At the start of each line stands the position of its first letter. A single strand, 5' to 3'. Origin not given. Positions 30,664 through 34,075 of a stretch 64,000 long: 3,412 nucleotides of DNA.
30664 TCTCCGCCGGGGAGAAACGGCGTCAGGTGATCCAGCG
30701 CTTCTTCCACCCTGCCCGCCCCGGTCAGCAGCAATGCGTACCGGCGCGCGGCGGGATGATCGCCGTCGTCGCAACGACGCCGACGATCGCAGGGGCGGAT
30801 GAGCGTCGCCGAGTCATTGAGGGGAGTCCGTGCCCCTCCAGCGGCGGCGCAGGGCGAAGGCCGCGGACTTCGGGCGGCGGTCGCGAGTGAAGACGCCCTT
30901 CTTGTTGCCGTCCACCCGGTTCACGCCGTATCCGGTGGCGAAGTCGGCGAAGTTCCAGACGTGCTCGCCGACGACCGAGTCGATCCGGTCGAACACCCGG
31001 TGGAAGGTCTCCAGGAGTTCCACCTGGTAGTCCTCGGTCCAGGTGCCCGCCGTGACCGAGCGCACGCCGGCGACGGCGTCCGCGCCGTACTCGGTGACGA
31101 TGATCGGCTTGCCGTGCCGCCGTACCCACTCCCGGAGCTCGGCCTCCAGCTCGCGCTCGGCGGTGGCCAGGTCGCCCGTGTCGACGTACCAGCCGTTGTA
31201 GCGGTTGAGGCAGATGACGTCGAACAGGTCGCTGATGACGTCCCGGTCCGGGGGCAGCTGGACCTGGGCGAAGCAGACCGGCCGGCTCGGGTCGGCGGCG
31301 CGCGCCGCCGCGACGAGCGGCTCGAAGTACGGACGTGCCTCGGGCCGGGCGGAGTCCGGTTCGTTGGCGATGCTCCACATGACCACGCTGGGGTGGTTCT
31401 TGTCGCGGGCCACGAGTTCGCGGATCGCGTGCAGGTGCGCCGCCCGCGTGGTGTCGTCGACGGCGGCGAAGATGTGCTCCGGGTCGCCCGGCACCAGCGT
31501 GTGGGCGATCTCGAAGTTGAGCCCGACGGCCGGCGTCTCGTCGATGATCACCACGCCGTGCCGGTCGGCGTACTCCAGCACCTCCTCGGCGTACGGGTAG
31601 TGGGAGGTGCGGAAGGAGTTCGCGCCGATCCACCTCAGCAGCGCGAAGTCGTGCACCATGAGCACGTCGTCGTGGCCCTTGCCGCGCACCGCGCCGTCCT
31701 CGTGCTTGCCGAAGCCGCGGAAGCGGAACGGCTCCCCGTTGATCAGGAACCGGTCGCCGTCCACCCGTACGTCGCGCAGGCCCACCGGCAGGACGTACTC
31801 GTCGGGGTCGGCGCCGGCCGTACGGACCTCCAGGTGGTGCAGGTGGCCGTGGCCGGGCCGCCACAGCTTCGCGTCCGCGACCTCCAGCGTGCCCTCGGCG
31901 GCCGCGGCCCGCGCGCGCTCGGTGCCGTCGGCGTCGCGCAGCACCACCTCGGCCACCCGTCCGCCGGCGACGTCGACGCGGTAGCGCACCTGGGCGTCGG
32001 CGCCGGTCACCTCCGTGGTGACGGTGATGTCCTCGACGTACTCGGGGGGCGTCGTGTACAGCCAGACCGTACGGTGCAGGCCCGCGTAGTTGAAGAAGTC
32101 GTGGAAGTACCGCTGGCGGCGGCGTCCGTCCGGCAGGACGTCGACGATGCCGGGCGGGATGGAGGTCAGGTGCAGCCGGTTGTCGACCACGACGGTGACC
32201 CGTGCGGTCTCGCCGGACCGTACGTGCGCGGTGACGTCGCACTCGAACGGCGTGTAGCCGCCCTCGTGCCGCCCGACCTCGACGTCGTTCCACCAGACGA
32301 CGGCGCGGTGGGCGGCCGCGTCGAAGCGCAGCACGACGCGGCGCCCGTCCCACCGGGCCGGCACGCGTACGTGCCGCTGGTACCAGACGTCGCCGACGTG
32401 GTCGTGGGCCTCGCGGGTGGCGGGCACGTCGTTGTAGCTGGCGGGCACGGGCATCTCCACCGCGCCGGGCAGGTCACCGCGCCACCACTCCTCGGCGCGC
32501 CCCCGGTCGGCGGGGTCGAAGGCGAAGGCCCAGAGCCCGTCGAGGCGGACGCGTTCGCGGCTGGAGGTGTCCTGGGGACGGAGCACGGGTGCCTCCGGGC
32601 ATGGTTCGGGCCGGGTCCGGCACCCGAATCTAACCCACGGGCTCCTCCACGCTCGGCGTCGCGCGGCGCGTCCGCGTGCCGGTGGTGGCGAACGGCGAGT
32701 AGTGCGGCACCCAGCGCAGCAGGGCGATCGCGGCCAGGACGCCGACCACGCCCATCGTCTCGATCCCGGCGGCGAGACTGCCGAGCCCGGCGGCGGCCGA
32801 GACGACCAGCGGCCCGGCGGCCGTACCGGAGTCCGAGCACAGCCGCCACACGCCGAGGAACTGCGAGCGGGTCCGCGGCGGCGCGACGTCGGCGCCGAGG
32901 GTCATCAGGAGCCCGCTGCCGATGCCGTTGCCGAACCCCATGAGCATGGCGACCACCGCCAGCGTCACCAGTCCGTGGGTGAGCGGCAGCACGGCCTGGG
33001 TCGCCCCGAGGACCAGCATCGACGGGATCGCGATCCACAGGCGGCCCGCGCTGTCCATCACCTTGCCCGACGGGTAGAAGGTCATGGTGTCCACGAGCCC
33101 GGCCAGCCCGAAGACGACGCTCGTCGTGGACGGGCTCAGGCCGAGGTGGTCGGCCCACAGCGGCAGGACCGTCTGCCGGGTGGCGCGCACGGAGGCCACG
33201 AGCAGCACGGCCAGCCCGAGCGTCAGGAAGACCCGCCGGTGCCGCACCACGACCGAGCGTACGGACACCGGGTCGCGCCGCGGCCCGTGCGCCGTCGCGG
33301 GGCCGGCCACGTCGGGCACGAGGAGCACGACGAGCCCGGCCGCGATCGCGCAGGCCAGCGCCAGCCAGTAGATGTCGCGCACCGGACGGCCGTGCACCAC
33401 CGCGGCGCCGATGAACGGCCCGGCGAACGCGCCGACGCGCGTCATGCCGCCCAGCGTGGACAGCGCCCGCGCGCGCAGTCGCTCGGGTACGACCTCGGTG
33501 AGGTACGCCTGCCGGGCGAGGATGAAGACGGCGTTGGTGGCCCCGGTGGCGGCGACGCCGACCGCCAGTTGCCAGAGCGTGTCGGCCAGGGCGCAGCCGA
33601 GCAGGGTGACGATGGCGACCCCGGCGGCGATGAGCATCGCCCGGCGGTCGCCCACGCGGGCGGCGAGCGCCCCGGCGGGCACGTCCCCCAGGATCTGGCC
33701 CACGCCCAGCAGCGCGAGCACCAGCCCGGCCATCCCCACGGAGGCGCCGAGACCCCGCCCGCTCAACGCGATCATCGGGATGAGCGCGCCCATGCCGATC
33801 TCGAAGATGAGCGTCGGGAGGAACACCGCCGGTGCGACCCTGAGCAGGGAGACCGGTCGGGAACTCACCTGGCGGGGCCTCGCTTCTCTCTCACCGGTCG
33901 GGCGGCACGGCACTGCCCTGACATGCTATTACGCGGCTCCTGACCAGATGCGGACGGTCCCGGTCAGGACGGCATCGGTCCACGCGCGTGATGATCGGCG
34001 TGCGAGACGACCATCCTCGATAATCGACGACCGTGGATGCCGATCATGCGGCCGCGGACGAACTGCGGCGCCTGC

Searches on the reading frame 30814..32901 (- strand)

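Call 7: search_protein_families(library=pfam, proteins=[window:30814-32901:-])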
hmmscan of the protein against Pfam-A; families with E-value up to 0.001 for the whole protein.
window:30814-32901:- (695 aa): 5 families
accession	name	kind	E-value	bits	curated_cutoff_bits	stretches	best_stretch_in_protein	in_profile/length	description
PF02836.23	Glyco_hydro_2_C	-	1.3e-83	281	21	1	378-689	1-298/302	Glycosyl hydrolases family 2, TIM barrel domain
PF02837.24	Glyco_hydro_2_N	-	1.1e-31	110.4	28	1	119-285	3-169/169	Glycosyl hydrolases family 2, sugar binding domain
PF22666.2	Glyco_hydro_2_N2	-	1e-06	29.4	27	1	171-241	49-119/167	Glycosyl hydrolase 2 galactose-binding domain-like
PF00703.27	Glyco_hydro_2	-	1.4e-05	26.3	23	1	288-376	2-109/109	Glycosyl hydrolases family 2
PF00150.24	Cellulase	-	0.00015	21.8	23.5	1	476-621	92-252/272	Cellulase (glycosyl hydrolase family 5)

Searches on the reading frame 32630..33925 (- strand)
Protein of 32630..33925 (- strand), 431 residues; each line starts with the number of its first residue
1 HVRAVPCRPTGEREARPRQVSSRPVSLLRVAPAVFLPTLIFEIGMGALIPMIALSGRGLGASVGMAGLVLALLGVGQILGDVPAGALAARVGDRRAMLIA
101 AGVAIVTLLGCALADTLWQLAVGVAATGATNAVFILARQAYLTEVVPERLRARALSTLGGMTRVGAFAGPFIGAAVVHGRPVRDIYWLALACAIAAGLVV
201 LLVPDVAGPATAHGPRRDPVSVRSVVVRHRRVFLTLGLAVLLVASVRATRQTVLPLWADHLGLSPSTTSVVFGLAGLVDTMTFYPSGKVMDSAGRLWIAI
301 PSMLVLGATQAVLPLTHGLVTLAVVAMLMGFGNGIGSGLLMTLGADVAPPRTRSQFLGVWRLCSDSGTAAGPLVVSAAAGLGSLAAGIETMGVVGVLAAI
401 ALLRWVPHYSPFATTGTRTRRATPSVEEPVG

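Call 7: search_protein_families(library=pfam, proteins=[window:32630-33925:-])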
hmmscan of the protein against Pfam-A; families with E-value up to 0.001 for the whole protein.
window:32630-33925:- (431 aa): 3 families
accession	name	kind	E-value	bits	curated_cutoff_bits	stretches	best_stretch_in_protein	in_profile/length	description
PF07690.21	MFS_1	-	2.4e-54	185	33.4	2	38-372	5-347/347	Major Facilitator Superfamily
PF00083.30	Sugar_tr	-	2.9e-09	36.8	22.3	1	66-204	48-192/452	Sugar (and other) transporter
PF12832.13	MFS_1_like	-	5.3e-05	22.9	25.2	0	58-176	241-361/373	MFS_1 like family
